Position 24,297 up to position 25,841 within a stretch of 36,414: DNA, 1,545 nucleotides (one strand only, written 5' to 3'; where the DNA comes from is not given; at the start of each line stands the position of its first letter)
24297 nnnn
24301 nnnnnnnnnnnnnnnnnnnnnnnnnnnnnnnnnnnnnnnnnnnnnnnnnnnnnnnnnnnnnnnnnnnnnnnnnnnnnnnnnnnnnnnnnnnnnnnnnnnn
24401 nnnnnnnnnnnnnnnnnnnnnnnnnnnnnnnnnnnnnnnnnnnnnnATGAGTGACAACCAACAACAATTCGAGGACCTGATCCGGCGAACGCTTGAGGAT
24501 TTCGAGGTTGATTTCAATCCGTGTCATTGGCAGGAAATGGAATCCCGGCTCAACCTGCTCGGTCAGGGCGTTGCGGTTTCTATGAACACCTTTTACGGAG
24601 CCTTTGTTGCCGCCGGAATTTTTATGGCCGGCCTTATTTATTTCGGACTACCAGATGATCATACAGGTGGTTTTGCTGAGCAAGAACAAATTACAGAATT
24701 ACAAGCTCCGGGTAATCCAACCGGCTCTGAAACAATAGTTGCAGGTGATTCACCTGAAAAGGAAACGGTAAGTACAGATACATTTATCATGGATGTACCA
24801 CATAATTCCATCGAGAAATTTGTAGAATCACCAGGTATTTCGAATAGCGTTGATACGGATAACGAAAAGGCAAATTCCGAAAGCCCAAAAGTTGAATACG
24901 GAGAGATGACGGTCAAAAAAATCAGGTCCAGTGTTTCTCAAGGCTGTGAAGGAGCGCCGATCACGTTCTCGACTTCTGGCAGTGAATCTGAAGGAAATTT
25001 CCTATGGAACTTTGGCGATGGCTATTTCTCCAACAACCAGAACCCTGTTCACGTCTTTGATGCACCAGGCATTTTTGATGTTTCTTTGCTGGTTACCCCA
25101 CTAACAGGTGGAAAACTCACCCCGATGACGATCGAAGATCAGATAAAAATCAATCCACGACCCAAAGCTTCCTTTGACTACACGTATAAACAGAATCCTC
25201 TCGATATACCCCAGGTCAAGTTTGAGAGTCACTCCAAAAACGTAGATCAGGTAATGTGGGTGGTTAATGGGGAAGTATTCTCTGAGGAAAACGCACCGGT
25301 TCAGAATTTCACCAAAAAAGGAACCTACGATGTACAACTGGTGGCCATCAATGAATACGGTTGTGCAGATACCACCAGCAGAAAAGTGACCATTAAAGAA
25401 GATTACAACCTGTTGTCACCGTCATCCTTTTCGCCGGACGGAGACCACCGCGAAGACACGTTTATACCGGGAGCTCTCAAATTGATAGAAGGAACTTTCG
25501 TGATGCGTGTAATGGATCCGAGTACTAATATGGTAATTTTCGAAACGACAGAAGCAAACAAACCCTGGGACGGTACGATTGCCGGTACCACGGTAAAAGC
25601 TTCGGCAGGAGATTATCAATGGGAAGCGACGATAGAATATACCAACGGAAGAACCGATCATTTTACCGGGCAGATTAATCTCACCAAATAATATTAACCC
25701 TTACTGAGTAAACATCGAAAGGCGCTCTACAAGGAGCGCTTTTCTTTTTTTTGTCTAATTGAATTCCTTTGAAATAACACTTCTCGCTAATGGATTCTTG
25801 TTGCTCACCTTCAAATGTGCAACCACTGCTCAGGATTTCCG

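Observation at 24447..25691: Putative anti-sigma factor built like a T9SS type B cargo (cargo-mimic sensor?)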

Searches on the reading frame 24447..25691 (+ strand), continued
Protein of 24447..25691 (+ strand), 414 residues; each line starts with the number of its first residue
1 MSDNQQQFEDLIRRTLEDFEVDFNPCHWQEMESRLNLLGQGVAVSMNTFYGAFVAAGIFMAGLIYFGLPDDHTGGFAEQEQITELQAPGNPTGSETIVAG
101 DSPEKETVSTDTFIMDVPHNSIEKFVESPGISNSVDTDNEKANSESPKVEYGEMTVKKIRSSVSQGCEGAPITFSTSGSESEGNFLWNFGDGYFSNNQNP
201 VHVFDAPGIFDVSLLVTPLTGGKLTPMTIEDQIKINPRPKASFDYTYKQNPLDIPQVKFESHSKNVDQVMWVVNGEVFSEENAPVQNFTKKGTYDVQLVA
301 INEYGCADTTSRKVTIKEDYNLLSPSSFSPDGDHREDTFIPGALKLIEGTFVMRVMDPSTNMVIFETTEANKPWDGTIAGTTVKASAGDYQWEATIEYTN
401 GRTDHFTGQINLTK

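Call 44: fold_search(model_id=the predicted structure, library=pdb)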
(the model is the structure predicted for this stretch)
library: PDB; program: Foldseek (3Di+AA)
matches with E <= 10: 1703; with E <= 0.001: 187
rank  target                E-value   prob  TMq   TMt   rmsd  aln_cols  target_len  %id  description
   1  9flw_A                1.1e-08  1.00  0.29  0.24  11.6       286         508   17  CryoEM structure of the fragment-6 (3571-4078) in the grappling hook protein A (GhpA) in the bacterium Aureispira sp.  (released 2024-10-16)
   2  2yn5_B                2.8e-08  1.00  0.21  0.27  13.4       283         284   11  Structural insight into the giant calcium-binding adhesin SiiE: implications for the adhesion of Salmonella enterica t (released 2013-04-03)
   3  2yn3_C                5.7e-08  1.00  0.20  0.26  13.4       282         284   12  Structural insight into the giant calcium-binding adhesin SiiE: implications for the adhesion of Salmonella enterica t (released 2013-04-03)
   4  9flp_A                6.3e-08  1.00  0.28  0.14  12.4       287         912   17  CryoEM structure of the neck (1403-2314) in the grappling hook protein A (GhpA) in the bacterium Aureispira sp. CCB-QB (released 2024-10-16)
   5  9flu_A                8.5e-08  1.00  0.29  0.35  11.6       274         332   17  CryoEM structure of the fragment-1 (3402-3733) in the grappling hook protein A (GhpA) in the bacterium Aureispira sp.  (released 2024-10-16)
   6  2yn3_A                9.9e-08  1.00  0.19  0.26  13.2       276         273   10  Structural insight into the giant calcium-binding adhesin SiiE: implications for the adhesion of Salmonella enterica t (released 2013-04-03)
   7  9g8b_A                1.6e-07  1.00  0.30  0.35  11.7       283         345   16  CryoEM structure of the fragment-2 (2892-3236) in the grappling hook protein A (GhpA) in the bacterium Aureispira sp.  (released 2024-10-16)
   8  9fls_A                1.6e-07  1.00  0.29  0.34  11.8       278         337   16  CryoEM structure of the fragment-3 (2061-2397) in the grappling hook protein A (GhpA) in the bacterium Aureispira sp.  (released 2024-10-16)
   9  9fly_A                3.2e-07  1.00  0.30  0.16  11.5       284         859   16  CryoEM structure of the base (4151-5009) in the grappling hook protein A (GhpA) in the bacterium Aureispira sp. CCB-QB (released 2024-10-16)
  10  9flx_A                3.4e-07  1.00  0.30  0.35  11.4       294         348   15  CryoEM structure of the fragment-4 (4074-4421) in the grappling hook protein A (GhpA) in the bacterium Aureispira sp.  (released 2024-10-16)
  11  9rcs_A                4.1e-07  1.00  0.24  0.31  11.9       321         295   12  Cardioderma bat coronavirus KY43 receptor binding domain in complex with human CEACAM6 (released 2026-04-08)
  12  4p99_A                6.2e-07  1.00  0.23  0.23  12.3       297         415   14  Ca2+-stabilized adhesin helps an Antarctic bacterium reach out and bind ice (released 2014-06-18)
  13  6e57_A                1.4e-06  1.00  0.15  0.16  17.9       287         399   13  Bacteroides ovatus mixed-linkage glucan utilization locus (MLGUL) SGBP-B in complex with mixed-linkage heptasaccharide (released 2019-05-29)
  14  7s62                  1.5e-06  1.00  0.16  0.07  17.5       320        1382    9  Locally refined protomer structure of native-form oocyte/egg Alpha-2-Macroglobulin (A2Moo) tetramer (released 2022-01-05)
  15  9rcu_A                2.4e-06  1.00  0.25  0.34  11.2       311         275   14  Cardioderma bat coronavirus 2B receptor binding domain in complex with human CEACAM6 (released 2026-04-08)
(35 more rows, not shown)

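Call 100: find_related_loci(query=A1, collection=metagenome_contigs, flank=6000)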
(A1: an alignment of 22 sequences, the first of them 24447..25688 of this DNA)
Query A1 (414 aa) in metagenome_contigs; peptide patterns used: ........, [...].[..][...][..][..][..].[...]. (x = any residue, [..] = any of these).
600 stretches matched a pattern (row limit reached: there are more); 355 encode a relative of the query (tblastn E <= 1e-3); the best 80 are kept; 80 distinct loci.
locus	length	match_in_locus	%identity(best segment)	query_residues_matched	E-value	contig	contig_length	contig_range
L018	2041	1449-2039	57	1-188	1e-65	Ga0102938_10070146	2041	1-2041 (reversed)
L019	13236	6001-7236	32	8-414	1e-61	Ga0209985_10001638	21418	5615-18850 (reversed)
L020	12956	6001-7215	30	8-414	5e-56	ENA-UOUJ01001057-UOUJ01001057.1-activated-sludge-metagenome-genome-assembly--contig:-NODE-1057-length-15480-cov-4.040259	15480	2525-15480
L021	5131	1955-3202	28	2-414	8e-53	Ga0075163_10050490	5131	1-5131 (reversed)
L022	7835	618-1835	30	8-414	1e-52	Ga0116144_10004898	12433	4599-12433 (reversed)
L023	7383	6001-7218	30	8-414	1e-52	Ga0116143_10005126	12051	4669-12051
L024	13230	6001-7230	30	8-414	2e-52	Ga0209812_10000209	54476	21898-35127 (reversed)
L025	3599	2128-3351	29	8-414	8e-53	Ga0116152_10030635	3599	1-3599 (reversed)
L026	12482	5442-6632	31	8-397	2e-51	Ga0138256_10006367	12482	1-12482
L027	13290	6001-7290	28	8-413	2e-51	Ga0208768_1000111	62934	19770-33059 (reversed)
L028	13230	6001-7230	28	8-414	9e-51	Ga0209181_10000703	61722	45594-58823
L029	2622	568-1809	31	8-414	1e-50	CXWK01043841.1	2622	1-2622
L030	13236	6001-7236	29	1-412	2e-50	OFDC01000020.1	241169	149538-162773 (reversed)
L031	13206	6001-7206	32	1-401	3e-50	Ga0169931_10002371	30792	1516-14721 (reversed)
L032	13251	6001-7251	28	3-414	3e-50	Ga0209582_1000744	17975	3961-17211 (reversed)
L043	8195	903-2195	28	1-414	1e-43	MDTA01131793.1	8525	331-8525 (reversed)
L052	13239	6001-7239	31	8-412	2e-42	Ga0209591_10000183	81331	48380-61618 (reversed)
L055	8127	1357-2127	32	155-414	1e-40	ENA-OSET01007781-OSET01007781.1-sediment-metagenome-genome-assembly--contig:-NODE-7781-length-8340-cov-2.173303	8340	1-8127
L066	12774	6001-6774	34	145-412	2e-39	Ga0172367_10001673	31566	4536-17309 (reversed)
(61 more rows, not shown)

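Call 105: search_protein_families(library=pfam, proteins=[L066:10477-11988:+, L066:11981-12772:+, L019:11199-13235:+, L043:6153-8024:-, L055:2166-3458:+, L020:7333-8715:+, L027:10796-13288:+, L052:11343-11948:+, L019:7340-11113:+, L043:2204-6139:+], max_evalue=0.001)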
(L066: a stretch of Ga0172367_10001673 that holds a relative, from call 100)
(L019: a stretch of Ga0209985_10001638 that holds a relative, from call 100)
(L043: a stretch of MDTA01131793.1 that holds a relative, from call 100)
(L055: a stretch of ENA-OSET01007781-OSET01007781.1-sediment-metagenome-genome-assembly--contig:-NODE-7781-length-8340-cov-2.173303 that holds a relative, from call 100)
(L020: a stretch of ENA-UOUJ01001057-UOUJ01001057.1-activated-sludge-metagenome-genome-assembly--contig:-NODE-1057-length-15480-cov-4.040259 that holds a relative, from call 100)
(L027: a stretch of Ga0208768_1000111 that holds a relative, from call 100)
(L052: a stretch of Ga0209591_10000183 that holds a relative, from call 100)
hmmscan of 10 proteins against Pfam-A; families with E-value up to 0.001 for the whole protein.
L066:10477-11988:+ (503 aa): 3 families
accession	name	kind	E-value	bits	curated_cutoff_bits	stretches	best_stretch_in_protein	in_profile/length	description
PF03321.19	GH3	-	1.8e-57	195.4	23.6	1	15-264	2-300/304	GH3 family N-terminal domain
PF23572.1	GH3_C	-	5.8e-23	82.3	23.6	1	379-491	2-119/119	GH3 family C-terminal domain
PF23571.1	GH3_M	-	1.1e-20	73.9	23.6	1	294-363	2-75/75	GH3 family central domain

L066:11981-12772:+ (264 aa): 0 families

L019:11199-13235:+ (679 aa): 4 families
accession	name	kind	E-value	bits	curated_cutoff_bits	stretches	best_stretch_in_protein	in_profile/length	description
PF18911.6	PKD_4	-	4.3e-19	68.8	27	1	216-284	11-79/85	PKD domain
PF00801.26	PKD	-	2.5e-10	40.7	23.5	1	216-284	8-75/80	PKD domain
PF01483.27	P_proprotein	-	1.9e-09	38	21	1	370-402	6-38/86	Proprotein convertase P-domain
PF00431.26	CUB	-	0.00052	20.8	21.4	0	117-170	35-88/110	CUB domain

L043:6153-8024:- (623 aa): 3 families
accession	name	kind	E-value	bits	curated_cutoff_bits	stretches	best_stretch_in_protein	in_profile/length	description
PF01433.26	Peptidase_M1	-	1.8e-44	152.4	27.7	1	258-448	10-205/218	Peptidase family M1 domain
PF09127.17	Leuk-A4-hydro_C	-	6e-21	75.1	27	1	508-616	1-110/112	Leukotriene A4 hydrolase, C-terminal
PF17900.6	Peptidase_M1_N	-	2.9e-16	60.5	25.8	1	54-219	3-186/186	Peptidase M1 N-terminal domain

L055:2166-3458:+ (430 aa): 2 families
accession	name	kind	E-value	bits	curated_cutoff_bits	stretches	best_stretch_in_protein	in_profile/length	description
PF07238.19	PilZ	-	0.00012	22.8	22.5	0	328-411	28-100/102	PilZ domain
PF08659.16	KR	-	0.00096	19.5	22.6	0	267-328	47-111/180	KR domain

L020:7333-8715:+ (460 aa): 2 families
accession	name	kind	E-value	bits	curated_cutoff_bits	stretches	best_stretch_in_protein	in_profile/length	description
PF18911.6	PKD_4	-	4.5e-15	55.9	27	1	195-264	10-78/85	PKD domain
PF00801.26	PKD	-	2e-10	41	23.5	1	194-264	6-75/80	PKD domain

L027:10796-13288:+ (831 aa): 3 families
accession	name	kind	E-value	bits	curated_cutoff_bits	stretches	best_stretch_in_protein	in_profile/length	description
PF18911.6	PKD_4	-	3.1e-16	59.6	27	1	225-299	7-80/85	PKD domain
PF00801.26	PKD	-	9.4e-10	38.8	23.5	1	250-297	26-74/80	PKD domain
PF01483.27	P_proprotein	-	2.9e-08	34.1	21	0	387-419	6-38/86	Proprotein convertase P-domain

L052:11343-11948:+ (201 aa): 1 family
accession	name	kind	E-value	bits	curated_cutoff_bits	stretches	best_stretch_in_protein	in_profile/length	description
PF16267.10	DUF4920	-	1.4e-21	76.8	25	1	62-142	3-82/87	Domain of unknown function (DUF4920)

L019:7340-11113:+ (1257 aa): 6 families
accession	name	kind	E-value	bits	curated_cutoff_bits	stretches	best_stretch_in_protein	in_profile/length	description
PF18911.6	PKD_4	-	5.2e-20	71.7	27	1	199-269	9-78/85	PKD domain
PF13585.12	CHU_C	-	1e-15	58.1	27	1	1165-1249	3-80/86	CHU_C Type IX secretion signal domain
PF00801.26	PKD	-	2.2e-11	44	23.5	1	200-269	7-75/80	PKD domain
PF22352.2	K319L-like_PKD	-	3.9e-07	30.4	27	0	525-562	47-84/84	K319L-like, PKD domain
PF13573.12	SprB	-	3.9e-06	26.8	28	1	926-962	2-36/37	SprB repeat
PF01483.27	P_proprotein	-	4.4e-06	27.1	21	0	355-390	6-41/86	Proprotein convertase P-domain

L043:2204-6139:+ (1311 aa): 5 families
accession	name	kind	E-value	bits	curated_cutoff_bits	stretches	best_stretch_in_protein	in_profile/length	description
PF18911.6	PKD_4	-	1.1e-27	96.3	27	2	1059-1113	21-76/85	PKD domain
PF00801.26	PKD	-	7.1e-20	71.2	23.5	2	1068-1108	26-68/80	PKD domain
PF13585.12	CHU_C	-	9e-18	64.6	27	1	1219-1293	3-74/86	CHU_C Type IX secretion signal domain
PF01483.27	P_proprotein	-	1.8e-07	31.6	21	0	379-408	7-36/86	Proprotein convertase P-domain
PF19081.6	Ig_7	-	1.4e-05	25.7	27.3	1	876-954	5-82/84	Ig-like domain CHU_C associated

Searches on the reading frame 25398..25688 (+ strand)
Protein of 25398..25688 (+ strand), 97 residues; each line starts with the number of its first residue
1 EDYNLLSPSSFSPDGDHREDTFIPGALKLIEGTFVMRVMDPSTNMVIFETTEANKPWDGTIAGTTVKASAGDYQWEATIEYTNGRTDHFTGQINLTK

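Call 17: search_protein_families(library=pfam, proteins=[window:25398-25688:+], max_evalue=10)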
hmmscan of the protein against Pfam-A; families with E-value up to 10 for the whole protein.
seq(97 aa): 1 family
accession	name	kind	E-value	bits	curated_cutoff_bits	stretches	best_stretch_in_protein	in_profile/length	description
PF13585.12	CHU_C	-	0.00056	20.4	27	1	8-94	4-85/86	CHU_C Type IX secretion signal domain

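Call 94: predict_structure(alignment_id=A4)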
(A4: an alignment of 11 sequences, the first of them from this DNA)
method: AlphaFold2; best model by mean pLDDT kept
length: 97 residues; sequences in the alignment: 11
mean_pLDDT: 81.9   pTM: 0.73
mean pLDDT of the five models: 81.9, 80.0, 79.7, 77.8, 77.6
residues with pLDDT >= 90: 21; 70-90: 64; 50-70: 9; < 50: 3
segments of 3 or more residues with pLDDT < 50: 1-3
pLDDT, mean of each block of 10 residues (from residue 1): 57 76 72 88 89 84 89 90 89 86
secondary structure, 60 per line:
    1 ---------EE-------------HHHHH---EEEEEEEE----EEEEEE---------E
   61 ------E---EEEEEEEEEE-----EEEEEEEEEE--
elements in order: H25-29 E33-40 E45-50 E71-80 E86-95

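Call 97: search_solved_structures(query=A4, max_evalue=1)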
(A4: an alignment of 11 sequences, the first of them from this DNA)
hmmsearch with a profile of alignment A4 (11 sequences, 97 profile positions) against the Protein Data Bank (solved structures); distinct sequences matched with E-value up to 1: 6.
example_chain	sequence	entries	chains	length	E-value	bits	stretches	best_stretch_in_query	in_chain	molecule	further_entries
1h2r_L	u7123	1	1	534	0.042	16.8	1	10-77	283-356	PROTEIN (PERIPLASMIC [NIFE] HYDROGENASE LARGE SUBUNIT)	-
1ubh_L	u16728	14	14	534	0.042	16.8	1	10-77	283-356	Periplasmic [NiFe] hydrogenase large subunit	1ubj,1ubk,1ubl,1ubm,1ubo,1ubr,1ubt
4u9h_L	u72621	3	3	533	0.042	16.8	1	10-77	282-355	Periplasmic [NiFe] hydrogenase large subunit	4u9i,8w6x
5xle_L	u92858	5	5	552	0.043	16.8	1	10-77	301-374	Periplasmic [NiFe] hydrogenase large subunit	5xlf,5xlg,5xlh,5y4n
1h2a_L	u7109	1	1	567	0.044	16.8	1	10-77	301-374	HYDROGENASE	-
3x1b_A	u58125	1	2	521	0.49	13.4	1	28-90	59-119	laccase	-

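Call 98: fold_search(model_id=the predicted structure, library=pdb)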
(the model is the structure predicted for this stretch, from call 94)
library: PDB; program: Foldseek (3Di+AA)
matches with E <= 10: 1654; with E <= 0.001: 1
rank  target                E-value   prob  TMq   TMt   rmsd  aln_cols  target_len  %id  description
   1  5icu                  9.9e-04  1.00  0.43  0.41   7.9        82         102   12  The crystal structure of CopC from Methylosinus trichosporium OB3b (released 2016-04-06)
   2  5xyr                  1.0e-03  1.00  0.63  0.06   3.5       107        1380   18  Crystal structure of a serine protease from Streptococcus species (released 2018-08-08)
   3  7bj3                  2.9e-03  1.00  0.54  0.07   5.1       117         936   18  ScpA from Streptococcus pyogenes, S512A active site mutant (released 2021-05-12)
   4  7yzx_A                3.1e-03  1.00  0.54  0.07   5.2       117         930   18  ScpA from Streptococcus pyogenes, D783A mutant. (released 2022-08-31)
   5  7edd                  3.3e-03  1.00  0.67  0.06   3.4       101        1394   19  Crystal structure of a serine protease from Streptococcus pyogenes (released 2021-05-12)
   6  8opr_A                3.7e-03  1.00  0.51  0.10   7.7       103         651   22  Structure of the EA1 surface layer of Bacillus anthracis (released 2023-11-08)
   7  3eif                  5.2e-03  1.00  0.54  0.07   5.1       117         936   18  1.9 angstrom crystal structure of the active form of the C5a peptidase from Streptococcus pyogenes (ScpA) (released 2009-02-24)
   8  8bty_A                5.6e-03  1.00  0.55  0.07   5.1       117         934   17  Structure of the active form of ScpB, the C5a-peptidase from Streptococcus agalactiae. (released 2023-11-15)
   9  1xf1_A                7.5e-03  1.00  0.56  0.07   5.8       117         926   15  Structure of C5a peptidase- a key virulence factor from Streptococcus (released 2005-11-22)
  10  6ljl_A                1.4e-02  1.00  0.43  0.06   5.9        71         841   11  Crystal Structure of exoHep-Y390A/H555A complexed with a tetrasaccharide substrate (released 2020-12-23)
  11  6cpd_A                1.6e-02  0.99  0.41  0.33   8.3        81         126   14  Crystal structure of PmoD soluble domain from Methylocystis sp. ATCC 49242 (Rockwell) (released 2018-10-31)
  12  8s83_A                1.7e-02  0.98  0.45  0.40   8.4        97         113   12  Domains 3 and 6 of Sap S-layer protein from Bacillus anthracis (released 2024-11-20)
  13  2xwx_A                1.8e-02  1.00  0.45  0.13   8.4        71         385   20  Vibrio cholerae colonization factor GbpA crystal structure (released 2011-11-16)
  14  6tpb_MODEL_1_A        2.2e-02  0.99  0.44  0.44   4.7        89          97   15  NMR structure of the apo-form of Pseudomonas fluorescens CopC (released 2021-01-13)
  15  6nfq_B                2.2e-02  0.99  0.45  0.45   6.2        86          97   13  CopC from Pseudomonas fluorescens (released 2019-04-24)
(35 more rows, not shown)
